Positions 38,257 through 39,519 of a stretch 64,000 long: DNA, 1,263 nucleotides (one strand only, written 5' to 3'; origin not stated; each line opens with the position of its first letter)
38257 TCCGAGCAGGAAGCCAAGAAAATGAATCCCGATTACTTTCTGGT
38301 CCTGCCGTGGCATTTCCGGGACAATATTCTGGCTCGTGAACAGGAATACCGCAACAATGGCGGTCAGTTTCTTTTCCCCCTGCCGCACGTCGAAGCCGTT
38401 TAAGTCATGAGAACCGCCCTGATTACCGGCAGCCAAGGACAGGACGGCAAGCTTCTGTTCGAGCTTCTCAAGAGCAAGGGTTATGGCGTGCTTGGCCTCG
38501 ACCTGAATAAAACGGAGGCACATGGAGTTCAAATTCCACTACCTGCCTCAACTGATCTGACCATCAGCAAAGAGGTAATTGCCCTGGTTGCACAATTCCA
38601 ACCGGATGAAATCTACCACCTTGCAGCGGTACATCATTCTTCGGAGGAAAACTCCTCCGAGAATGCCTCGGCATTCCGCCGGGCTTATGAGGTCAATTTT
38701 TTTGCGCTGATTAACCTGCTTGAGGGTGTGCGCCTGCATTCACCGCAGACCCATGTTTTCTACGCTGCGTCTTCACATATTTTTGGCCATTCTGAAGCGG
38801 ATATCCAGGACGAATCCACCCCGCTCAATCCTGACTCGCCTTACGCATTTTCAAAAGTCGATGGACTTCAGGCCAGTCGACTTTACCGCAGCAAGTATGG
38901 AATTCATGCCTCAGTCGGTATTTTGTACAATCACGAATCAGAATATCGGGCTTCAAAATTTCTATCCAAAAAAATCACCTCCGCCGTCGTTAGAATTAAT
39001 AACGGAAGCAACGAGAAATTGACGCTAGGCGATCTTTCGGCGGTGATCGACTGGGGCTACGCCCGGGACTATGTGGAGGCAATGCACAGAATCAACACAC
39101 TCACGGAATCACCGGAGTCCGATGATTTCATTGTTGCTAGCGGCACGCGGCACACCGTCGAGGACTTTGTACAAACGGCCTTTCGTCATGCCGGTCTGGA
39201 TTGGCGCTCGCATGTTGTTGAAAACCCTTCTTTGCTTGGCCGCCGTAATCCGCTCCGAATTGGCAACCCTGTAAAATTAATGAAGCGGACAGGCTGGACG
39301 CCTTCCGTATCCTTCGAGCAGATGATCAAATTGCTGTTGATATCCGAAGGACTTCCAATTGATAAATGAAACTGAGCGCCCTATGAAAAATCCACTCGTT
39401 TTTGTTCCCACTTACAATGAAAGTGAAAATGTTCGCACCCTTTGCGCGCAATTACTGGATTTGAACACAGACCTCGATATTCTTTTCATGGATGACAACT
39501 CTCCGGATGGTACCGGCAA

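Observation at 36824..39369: Decayed second gmd next to a C-methyltransferase and Rmd-like reductase: pathway for a C-branched 6-deoxyhexose now dependent on the distant gmd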

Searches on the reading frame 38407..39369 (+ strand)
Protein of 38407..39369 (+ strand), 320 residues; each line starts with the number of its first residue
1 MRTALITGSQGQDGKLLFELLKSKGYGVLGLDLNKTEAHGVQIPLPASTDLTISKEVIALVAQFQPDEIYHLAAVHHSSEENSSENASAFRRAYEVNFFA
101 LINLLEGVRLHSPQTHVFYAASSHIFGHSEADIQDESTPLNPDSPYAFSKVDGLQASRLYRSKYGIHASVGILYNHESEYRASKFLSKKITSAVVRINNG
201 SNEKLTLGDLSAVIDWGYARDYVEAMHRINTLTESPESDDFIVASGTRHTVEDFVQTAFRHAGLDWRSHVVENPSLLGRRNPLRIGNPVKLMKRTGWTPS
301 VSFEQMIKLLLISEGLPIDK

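Call 6: search_protein_families(library=pfam, proteins=[window:38407-39369:+])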
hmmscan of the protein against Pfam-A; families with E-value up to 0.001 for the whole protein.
window:38407-39369:+ (320 aa): 3 families
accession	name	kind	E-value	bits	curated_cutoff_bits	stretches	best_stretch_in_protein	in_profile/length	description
PF16363.11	GDP_Man_Dehyd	-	2.2e-67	228.3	27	1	5-308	1-330/332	GDP-mannose 4,6 dehydratase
PF01370.27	Epimerase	-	4.1e-41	141.4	20.9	1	4-240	1-236/240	NAD dependent epimerase/dehydratase family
PF04321.23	RmlD_sub_bind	-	1.5e-08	34.5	27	1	4-166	3-145/287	RmlD substrate binding domain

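Call 7: search_protein_families(library=ncbifam, proteins=[window:38407-39369:+])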
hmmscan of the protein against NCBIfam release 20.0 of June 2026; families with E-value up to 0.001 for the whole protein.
window:38407-39369:+ (320 aa): 10 families
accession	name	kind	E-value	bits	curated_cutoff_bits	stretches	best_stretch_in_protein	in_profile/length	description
TIGR01472.1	gmd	equivalog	2e-56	191.7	415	1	3-273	2-281/342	GDP-mannose 4,6-dehydratase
TIGR01181.1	dTDP_gluc_dehyt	equivalog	3.7e-20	72.2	365.1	1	49-308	57-305/321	dTDP-glucose 4,6-dehydratase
NF043036.1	ErythonDh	equivalog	1.2e-09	37.8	325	1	50-151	60-154/321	D-erythronate dehydrogenase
NF007582.0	PRK10217.1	equivalog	6.4e-09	35.4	698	1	55-237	64-247/355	dTDP-glucose 4,6-dehydratase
TIGR01179.1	galE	equivalog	1.3e-08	34.1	262.3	1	5-151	3-150/332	UDP-glucose 4-epimerase GalE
TIGR04180.1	EDH_00030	hypoth_equivalog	1.7e-08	33.9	475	1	5-256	2-250/297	NAD-dependent 4,6-dehydratase LegB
TIGR01214.1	rmlD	equivalog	9.3e-08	31.5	224.05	1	5-166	3-144/285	dTDP-4-dehydrorhamnose reductase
NF007490.0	PRK10084.1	subfamily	1.9e-07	30.4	649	1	51-234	59-251/361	dTDP-glucose 4,6-dehydratase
TIGR02197.1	heptose_epim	equivalog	1.3e-06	27.8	274.6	1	5-274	2-272/316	ADP-glyceromanno-heptose 6-epimerase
TIGR02622.1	CDP_4_6_dhtase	equivalog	9.1e-05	21.7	278.45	1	3-151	6-159/352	CDP-glucose 4,6-dehydratase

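Call 19: search_solved_structures(query=window:38407-39366:+, max_evalue=1e-10)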
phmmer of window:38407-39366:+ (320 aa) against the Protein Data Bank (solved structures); distinct sequences matched with E-value up to 1e-10: 16.
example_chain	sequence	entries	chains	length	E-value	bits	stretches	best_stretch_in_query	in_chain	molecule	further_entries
1rpn_A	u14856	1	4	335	1.3e-57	198.9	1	2-311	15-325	GDP-mannose 4,6-dehydratase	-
2z1m_A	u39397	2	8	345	1.3e-52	182.5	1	3-311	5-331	GDP-D-mannose dehydratase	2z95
1n7g_A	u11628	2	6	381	1.8e-47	165.6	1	2-316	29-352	GDP-D-mannose-4,6-dehydratase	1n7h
7kf3_A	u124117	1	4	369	1.4e-44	156.1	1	2-267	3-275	GDP-mannose 4,6-dehydratase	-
5uzh_A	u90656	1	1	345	3.9e-41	144.8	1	2-268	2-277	NafoA.00085.b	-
1db3_A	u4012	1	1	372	1.8e-40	142.6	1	2-267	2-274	GDP-MANNOSE 4,6-DEHYDRATASE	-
6gpj_A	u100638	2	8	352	2.1e-36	129.2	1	3-264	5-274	GDP-mannose 4,6 dehydratase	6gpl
6gpk_A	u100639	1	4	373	2.8e-36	128.8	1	3-264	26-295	GDP-mannose 4,6 dehydratase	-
1t2a_A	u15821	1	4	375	2.8e-36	128.8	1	3-264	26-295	GDP-mannose 4,6 dehydratase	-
5in4_A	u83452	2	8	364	2.9e-36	128.8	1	3-264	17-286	GDP-mannose 4,6 dehydratase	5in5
6q94_B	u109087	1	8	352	5.3e-36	127.9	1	3-264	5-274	GDP-mannose 4,6 dehydratase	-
2pk3_A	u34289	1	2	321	1.2e-18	71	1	3-308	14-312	GDP-6-deoxy-D-lyxo-4-hexulose reductase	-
4lw8_A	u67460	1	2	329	5.4e-13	52.4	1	2-305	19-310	Putative epimerase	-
2p5u_A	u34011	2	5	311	5.5e-12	49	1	4-310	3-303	UDP-glucose 4-epimerase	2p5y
8du1_A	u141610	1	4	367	3.9e-11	46.3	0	49-306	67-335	dTDP-glucose 4,6-dehydratase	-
6x3b_A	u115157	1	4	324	9e-11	45.1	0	43-311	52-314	GDP-6-deoxy-D-mannose reductase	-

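Call 46: search_solved_structures(query=window:38407-39366:+, max_evalue=1e-40, show_alignments=1)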
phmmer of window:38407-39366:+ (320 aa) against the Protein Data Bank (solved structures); distinct sequences matched with E-value up to 1e-40: 5.
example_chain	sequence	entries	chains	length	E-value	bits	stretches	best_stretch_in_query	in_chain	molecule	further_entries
1rpn_A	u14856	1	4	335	1.3e-57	198.9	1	2-311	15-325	GDP-mannose 4,6-dehydratase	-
2z1m_A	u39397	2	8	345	1.3e-52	182.5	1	3-311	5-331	GDP-D-mannose dehydratase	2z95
1n7g_A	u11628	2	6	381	1.8e-47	165.6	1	2-316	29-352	GDP-D-mannose-4,6-dehydratase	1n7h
7kf3_A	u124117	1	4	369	1.4e-44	156.1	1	2-267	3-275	GDP-mannose 4,6-dehydratase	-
5uzh_A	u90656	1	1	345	3.9e-41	144.8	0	2-268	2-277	NafoA.00085.b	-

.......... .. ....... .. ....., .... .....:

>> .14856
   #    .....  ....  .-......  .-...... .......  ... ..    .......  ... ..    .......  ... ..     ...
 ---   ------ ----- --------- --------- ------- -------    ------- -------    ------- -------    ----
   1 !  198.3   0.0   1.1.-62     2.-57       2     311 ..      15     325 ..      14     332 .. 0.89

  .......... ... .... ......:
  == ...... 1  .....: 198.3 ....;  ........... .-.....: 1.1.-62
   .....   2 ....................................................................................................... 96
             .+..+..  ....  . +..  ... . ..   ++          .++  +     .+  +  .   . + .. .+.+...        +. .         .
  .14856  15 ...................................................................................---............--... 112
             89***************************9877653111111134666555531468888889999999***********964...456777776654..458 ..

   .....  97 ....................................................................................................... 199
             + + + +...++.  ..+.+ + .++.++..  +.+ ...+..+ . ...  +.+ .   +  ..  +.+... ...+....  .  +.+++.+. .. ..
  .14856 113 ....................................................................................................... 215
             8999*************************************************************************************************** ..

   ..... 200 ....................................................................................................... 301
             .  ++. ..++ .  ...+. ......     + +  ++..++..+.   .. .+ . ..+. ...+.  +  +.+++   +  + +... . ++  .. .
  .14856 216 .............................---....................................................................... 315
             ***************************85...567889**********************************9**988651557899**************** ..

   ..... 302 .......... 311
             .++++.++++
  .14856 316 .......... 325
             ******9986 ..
